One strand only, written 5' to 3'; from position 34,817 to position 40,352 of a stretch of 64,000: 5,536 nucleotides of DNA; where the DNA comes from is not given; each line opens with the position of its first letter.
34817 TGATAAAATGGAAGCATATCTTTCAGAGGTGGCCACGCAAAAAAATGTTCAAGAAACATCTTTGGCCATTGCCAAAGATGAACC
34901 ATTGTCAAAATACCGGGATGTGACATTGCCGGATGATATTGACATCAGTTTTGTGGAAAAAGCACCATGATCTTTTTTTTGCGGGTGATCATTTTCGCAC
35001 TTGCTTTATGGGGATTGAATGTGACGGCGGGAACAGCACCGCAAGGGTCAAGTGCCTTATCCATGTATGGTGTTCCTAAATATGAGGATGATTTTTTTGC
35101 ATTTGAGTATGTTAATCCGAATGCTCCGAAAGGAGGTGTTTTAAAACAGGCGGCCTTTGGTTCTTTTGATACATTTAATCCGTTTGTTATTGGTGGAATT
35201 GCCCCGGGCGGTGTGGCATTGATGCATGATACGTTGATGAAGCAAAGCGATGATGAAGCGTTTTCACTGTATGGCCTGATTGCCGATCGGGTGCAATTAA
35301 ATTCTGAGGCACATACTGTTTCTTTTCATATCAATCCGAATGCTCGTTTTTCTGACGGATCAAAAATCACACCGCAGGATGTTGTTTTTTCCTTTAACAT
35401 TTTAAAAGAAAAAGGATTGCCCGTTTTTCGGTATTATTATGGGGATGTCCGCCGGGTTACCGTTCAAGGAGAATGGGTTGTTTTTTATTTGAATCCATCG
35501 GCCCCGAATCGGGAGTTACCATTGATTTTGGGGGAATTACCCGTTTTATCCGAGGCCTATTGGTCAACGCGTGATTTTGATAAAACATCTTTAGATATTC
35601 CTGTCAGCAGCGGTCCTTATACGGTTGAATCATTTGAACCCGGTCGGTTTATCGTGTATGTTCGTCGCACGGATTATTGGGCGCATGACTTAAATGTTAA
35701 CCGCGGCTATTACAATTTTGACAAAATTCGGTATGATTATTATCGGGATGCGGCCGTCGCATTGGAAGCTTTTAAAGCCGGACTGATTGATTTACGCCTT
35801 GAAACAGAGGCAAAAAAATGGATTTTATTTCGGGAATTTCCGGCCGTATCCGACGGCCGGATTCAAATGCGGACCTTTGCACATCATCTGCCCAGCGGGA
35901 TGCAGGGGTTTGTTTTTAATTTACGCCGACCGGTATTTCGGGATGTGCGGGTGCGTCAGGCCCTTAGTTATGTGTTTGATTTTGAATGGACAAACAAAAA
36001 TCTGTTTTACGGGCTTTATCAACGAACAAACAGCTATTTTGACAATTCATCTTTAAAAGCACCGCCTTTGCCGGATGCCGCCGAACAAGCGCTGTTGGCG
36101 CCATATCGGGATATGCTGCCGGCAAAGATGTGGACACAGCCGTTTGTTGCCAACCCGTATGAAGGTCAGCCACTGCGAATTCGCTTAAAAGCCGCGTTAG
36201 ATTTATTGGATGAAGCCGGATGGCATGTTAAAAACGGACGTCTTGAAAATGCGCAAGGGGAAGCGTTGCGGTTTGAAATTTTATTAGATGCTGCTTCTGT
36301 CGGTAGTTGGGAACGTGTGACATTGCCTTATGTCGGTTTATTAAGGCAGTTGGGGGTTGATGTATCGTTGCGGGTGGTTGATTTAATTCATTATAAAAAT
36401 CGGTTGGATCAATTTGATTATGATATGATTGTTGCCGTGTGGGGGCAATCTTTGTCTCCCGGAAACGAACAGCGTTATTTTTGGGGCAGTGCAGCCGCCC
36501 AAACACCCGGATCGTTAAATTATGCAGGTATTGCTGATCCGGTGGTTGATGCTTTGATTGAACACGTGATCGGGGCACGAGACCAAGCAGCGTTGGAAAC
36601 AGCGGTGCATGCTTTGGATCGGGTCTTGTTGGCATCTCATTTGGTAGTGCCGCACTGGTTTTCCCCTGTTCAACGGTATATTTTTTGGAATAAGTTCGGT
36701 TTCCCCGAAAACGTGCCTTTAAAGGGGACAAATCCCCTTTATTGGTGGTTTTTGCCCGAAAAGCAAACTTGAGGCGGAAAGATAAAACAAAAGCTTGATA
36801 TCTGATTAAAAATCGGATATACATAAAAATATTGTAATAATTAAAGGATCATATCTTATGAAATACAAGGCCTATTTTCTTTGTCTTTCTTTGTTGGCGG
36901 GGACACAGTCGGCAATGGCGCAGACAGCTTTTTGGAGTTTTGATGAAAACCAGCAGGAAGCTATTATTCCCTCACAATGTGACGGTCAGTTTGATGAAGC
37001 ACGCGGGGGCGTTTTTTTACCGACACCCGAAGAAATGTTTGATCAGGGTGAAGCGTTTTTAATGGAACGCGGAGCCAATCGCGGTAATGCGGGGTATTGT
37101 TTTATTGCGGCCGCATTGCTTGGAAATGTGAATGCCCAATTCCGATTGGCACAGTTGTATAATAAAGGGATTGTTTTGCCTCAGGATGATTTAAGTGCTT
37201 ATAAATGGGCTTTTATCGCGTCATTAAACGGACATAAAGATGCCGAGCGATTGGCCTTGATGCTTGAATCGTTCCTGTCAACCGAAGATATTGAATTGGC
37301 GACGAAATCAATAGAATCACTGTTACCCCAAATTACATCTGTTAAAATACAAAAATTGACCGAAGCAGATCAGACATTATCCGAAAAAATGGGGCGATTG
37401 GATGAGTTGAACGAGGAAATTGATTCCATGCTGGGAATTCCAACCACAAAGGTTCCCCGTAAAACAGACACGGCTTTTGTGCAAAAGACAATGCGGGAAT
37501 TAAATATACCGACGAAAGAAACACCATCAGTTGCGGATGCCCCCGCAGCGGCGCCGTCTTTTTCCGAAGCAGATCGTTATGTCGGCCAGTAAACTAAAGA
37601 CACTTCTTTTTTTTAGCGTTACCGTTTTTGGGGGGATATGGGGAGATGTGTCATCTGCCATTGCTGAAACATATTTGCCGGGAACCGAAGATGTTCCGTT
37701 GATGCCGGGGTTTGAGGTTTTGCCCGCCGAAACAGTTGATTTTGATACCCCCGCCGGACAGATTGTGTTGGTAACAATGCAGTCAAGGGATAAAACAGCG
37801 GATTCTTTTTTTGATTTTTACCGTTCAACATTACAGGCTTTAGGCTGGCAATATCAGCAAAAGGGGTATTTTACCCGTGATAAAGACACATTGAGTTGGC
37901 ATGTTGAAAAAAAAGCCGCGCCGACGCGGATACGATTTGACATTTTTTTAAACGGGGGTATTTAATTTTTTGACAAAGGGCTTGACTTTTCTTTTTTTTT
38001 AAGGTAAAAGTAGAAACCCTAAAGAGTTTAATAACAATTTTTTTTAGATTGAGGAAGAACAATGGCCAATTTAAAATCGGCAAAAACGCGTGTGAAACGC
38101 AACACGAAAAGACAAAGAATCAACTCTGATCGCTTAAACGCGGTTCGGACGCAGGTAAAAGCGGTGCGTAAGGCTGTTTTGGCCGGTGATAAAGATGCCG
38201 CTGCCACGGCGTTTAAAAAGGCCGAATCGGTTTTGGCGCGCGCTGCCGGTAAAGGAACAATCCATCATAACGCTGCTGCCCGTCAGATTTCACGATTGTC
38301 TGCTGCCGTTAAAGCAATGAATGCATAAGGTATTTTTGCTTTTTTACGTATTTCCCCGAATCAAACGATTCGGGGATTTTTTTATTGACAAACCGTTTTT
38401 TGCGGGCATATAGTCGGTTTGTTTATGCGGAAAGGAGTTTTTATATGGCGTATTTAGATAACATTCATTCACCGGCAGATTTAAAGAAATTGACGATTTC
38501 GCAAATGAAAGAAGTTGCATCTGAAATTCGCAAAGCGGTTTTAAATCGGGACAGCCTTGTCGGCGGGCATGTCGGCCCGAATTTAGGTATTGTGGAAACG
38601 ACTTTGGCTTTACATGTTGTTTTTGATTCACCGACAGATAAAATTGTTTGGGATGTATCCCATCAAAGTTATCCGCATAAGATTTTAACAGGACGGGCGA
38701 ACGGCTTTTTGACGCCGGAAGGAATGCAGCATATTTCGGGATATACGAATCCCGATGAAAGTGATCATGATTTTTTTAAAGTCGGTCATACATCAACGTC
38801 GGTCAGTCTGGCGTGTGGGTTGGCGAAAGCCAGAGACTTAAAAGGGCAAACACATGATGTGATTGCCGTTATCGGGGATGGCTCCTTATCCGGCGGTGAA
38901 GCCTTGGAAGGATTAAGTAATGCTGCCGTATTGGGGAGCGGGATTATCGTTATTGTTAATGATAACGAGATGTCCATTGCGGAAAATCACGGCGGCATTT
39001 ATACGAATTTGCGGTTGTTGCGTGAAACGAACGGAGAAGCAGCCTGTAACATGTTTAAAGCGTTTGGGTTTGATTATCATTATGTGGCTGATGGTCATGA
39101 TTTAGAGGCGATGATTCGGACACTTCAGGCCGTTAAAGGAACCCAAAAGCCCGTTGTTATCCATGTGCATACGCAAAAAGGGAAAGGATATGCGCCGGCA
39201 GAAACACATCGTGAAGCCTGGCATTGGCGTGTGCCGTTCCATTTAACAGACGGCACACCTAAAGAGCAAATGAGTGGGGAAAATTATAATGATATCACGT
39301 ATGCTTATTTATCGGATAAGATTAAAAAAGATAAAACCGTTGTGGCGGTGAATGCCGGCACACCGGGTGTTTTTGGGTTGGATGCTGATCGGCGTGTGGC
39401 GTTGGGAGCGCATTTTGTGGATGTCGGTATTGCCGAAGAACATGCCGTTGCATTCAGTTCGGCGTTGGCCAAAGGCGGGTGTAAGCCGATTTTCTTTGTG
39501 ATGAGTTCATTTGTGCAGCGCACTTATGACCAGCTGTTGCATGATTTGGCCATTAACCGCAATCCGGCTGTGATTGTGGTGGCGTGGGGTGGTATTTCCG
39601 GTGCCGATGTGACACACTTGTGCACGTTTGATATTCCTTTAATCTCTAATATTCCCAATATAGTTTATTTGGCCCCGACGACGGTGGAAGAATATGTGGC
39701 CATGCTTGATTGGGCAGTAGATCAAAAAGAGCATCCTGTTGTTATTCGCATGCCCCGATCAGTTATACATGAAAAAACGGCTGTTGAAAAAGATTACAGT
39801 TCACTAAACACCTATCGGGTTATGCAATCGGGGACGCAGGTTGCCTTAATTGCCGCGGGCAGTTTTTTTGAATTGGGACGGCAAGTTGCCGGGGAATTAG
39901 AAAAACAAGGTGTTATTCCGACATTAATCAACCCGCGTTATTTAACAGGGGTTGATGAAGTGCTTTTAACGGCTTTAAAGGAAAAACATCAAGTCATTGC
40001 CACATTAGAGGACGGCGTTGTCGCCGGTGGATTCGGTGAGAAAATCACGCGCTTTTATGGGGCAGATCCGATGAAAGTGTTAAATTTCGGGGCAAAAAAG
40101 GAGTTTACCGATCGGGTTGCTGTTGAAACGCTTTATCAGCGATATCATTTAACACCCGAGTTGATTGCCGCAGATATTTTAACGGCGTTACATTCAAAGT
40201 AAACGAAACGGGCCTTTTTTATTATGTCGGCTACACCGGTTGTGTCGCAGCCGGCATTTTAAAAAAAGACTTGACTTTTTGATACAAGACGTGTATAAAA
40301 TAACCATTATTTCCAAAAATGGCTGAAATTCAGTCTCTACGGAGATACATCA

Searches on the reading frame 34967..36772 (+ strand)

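Call 14: search_protein_families(library=pfam, proteins=[window:34967-36772:+], max_evalue=0.001)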
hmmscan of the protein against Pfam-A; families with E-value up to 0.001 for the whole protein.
window:34967-36772:+ (601 aa): 1 family
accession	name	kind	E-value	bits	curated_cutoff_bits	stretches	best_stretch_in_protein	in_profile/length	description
PF00496.27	SBP_bac_5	-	6.9e-62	210.1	32.4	1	102-510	3-364/368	Bacterial extracellular solute-binding proteins, family 5 Middle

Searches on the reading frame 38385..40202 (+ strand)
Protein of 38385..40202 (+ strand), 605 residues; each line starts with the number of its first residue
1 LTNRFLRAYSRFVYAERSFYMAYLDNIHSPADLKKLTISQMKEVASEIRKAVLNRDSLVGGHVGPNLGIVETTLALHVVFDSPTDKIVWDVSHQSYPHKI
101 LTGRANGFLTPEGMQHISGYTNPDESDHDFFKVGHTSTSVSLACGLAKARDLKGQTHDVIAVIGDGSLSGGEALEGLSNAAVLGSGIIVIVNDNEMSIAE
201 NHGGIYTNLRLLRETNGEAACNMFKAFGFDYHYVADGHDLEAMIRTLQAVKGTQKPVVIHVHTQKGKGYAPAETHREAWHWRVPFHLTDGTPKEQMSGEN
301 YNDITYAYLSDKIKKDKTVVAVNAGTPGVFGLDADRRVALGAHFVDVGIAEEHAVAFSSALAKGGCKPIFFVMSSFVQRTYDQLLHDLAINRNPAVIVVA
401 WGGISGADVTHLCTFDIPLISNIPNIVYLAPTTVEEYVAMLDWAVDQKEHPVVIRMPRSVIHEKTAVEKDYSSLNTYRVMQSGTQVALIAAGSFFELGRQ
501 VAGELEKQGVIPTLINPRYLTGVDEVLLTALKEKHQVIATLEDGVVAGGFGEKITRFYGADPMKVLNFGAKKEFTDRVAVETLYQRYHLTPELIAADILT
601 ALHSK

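Call 13: search_protein_families(library=pfam, proteins=[window:38385-40202:+], max_evalue=0.001)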
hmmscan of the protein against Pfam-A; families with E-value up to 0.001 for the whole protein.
window:38385-40202:+ (605 aa): 6 families
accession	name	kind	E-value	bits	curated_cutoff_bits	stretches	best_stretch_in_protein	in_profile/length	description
PF13292.11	DXP_synthase_N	-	1.5e-82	277.4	21.2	2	24-214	1-191/274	1-deoxy-D-xylulose-5-phosphate synthase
PF02779.29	Transket_pyr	-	6.4e-18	65.4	27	1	341-459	47-170/174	Transketolase, pyrimidine binding domain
PF02780.25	Transketolase_C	-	7.3e-14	52.2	25.9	1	478-592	4-122/124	Transketolase, C-terminal domain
PF00456.26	Transketolase_N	-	9.3e-08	31.9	22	1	155-277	143-256/334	Transketolase, thiamine diphosphate binding domain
PF02775.26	TPP_enzyme_C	-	2.6e-06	27.7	21.9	1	137-261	31-151/151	Thiamine pyrophosphate enzyme, C-terminal TPP binding domain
PF00676.26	E1_dh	-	8.3e-06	25.4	22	1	134-198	101-165/300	Dehydrogenase E1 component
